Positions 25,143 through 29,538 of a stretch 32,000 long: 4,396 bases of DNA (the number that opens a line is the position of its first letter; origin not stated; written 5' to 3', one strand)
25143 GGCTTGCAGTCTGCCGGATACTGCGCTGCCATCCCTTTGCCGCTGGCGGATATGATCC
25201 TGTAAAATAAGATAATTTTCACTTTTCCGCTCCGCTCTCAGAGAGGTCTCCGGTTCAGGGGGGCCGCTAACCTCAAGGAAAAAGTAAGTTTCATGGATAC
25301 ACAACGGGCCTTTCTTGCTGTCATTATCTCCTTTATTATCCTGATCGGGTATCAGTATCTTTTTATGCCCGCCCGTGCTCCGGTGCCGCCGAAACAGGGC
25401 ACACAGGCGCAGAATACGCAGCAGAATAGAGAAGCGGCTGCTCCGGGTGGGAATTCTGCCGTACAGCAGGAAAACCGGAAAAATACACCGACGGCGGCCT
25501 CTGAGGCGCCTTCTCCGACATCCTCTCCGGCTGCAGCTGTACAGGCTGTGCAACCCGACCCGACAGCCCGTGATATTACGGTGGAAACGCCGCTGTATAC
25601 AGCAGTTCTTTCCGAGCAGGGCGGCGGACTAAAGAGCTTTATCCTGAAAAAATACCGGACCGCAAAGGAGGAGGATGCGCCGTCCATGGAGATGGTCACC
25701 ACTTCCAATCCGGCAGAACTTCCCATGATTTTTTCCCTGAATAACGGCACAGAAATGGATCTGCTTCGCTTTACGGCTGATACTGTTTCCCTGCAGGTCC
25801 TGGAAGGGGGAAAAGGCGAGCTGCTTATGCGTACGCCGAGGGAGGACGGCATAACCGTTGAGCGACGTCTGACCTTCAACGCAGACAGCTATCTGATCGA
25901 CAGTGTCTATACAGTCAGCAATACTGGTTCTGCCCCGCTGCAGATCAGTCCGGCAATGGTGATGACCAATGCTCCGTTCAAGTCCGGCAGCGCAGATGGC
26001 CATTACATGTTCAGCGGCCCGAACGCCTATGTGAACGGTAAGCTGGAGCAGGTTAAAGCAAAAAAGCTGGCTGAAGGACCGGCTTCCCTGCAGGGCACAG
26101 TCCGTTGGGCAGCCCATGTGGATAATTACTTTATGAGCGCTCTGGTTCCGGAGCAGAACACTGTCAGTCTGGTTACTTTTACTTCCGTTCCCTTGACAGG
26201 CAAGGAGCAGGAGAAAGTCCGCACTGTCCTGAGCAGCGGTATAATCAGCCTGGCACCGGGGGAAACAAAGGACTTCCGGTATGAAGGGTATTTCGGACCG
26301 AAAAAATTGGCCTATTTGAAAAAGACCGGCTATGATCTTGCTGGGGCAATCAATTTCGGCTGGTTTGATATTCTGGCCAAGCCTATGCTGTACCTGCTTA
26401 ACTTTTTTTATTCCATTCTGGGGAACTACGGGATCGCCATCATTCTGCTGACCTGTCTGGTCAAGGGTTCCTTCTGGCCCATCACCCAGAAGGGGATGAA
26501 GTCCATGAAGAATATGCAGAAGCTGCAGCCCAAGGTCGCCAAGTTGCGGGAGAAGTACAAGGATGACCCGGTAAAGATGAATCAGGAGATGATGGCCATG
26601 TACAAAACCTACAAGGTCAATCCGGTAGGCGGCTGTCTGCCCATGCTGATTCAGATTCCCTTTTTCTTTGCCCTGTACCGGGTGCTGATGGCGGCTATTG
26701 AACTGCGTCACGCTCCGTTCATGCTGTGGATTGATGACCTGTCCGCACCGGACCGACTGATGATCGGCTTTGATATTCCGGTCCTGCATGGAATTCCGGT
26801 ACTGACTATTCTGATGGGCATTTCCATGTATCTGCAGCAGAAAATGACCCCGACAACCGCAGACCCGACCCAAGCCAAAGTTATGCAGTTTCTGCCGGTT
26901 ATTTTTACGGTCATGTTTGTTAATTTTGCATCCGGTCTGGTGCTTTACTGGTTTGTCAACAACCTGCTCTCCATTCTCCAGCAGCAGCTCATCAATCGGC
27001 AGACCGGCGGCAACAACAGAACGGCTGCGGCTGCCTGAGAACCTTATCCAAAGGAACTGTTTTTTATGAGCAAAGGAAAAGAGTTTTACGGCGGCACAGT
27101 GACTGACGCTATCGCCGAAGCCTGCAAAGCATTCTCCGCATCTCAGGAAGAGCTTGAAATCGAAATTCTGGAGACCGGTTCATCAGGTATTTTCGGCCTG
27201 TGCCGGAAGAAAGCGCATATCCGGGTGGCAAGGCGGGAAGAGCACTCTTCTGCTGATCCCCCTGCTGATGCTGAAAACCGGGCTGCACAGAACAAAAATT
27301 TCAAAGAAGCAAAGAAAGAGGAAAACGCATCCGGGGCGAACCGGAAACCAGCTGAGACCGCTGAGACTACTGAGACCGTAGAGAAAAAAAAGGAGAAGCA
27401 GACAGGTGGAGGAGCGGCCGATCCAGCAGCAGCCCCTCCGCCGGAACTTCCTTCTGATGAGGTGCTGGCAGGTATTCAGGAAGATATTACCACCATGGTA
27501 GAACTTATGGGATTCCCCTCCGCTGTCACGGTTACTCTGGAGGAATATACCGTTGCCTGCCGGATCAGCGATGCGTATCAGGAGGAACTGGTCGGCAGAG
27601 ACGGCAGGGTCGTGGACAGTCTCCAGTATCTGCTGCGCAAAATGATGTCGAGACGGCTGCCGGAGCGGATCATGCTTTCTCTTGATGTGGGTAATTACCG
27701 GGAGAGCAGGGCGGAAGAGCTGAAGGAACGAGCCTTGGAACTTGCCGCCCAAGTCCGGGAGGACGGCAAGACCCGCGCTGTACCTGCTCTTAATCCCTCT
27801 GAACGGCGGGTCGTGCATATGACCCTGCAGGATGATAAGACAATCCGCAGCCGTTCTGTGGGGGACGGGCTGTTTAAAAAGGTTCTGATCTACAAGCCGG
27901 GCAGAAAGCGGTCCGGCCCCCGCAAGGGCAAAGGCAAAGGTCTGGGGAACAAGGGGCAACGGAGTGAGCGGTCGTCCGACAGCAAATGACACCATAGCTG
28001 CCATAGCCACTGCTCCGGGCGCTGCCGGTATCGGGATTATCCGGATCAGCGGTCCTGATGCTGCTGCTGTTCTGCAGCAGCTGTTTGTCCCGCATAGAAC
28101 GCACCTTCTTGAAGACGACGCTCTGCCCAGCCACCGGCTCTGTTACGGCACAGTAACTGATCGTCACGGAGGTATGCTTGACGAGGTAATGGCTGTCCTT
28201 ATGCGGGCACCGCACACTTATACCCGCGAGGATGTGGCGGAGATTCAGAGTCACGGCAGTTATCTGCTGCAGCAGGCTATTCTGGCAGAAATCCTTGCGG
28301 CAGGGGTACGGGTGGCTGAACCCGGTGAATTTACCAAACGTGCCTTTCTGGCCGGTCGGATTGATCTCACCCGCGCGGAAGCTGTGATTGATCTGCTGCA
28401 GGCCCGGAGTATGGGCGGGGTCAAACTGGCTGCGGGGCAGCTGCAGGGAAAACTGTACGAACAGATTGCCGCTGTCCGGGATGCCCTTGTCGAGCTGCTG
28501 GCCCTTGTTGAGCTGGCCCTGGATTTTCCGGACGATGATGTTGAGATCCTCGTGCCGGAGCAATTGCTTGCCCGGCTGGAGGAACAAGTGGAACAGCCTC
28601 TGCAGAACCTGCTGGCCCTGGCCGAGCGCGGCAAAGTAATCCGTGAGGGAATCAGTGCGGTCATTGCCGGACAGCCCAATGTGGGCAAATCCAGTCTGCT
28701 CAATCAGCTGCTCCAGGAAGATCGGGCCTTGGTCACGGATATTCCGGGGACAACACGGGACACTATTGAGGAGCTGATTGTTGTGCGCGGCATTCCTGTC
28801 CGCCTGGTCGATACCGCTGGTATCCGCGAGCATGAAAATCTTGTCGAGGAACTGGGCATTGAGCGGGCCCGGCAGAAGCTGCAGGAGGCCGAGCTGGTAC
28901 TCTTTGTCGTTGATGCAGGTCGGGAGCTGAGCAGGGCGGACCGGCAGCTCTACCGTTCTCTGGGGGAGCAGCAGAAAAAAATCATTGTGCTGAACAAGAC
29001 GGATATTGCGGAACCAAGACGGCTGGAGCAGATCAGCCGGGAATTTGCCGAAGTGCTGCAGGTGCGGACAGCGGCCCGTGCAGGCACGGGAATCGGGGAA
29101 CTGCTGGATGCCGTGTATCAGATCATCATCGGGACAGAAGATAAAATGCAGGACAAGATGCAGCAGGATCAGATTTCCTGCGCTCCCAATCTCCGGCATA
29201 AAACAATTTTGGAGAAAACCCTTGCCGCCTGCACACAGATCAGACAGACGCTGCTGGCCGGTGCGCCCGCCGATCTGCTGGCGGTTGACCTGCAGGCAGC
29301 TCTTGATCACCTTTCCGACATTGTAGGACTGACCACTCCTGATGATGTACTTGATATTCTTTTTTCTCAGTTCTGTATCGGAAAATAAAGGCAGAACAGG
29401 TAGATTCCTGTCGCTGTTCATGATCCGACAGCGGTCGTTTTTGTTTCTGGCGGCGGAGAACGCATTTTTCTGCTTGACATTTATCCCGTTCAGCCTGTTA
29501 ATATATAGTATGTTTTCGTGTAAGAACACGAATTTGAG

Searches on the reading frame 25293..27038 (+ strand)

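Call 46: search_protein_families(library=pfam, proteins=[window:25293-27038:+], max_evalue=0.001)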
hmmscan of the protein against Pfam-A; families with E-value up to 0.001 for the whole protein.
window:25293-27038:+ (581 aa): 2 families
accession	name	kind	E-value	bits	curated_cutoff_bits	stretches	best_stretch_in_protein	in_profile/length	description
PF02096.25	60KD_IMP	-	3e-64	216.3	35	1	379-569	1-163/163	60Kd inner membrane protein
PF14849.12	YidC_periplas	-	2.6e-45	156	24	1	95-367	2-282/283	YidC periplasmic domain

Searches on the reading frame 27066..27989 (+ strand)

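Call 46: search_protein_families(library=pfam, proteins=[window:27066-27989:+], max_evalue=0.001)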
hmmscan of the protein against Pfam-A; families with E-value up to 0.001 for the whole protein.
window:27066-27989:+ (307 aa): 3 families
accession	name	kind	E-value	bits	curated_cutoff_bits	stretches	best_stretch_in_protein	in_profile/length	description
PF14804.11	Jag_N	-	3.3e-16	59.9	25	1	7-54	1-48/50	Jag N-terminus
PF01424.28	R3H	-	9e-13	48.5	26.8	1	217-277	1-60/60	R3H domain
PF13083.13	KH_KhpA-B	-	0.00025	21.3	32.1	0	139-196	2-64/73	KhpA/KhpB, KH domain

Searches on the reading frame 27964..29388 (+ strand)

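Call 46: search_protein_families(library=pfam, proteins=[window:27964-29388:+], max_evalue=0.001)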
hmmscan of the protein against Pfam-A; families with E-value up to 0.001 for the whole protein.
window:27964-29388:+ (474 aa): 8 families
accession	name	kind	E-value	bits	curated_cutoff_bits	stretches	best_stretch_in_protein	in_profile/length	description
PF12631.12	MnmE_helical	-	1e-46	160.2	40.1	1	135-471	1-211/211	MnmE helical domain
PF10396.14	TrmE_N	-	3.8e-40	137.2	29.8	1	10-132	1-117/117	GTP-binding protein TrmE N-terminus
PF01926.29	MMR_HSR1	-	6.3e-28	97.6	21.9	1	232-345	2-113/113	50S ribosome-binding GTPase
PF02421.24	FeoB_N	-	3.9e-14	52.9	27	1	232-383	3-155/156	Ferrous iron transport protein B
PF03193.22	RsgA_GTPase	-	6.4e-08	33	30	0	231-289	108-170/174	RsgA GTPase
PF00350.29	Dynamin_N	-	3.6e-07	30.8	27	0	233-265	2-33/168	Dynamin family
PF00009.33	GTP_EFTU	-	1.6e-05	25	26.5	0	279-387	71-185/188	Elongation factor Tu GTP binding domain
PF00071.28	Ras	-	4.5e-05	23.5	21.6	1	233-382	3-154/162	Ras family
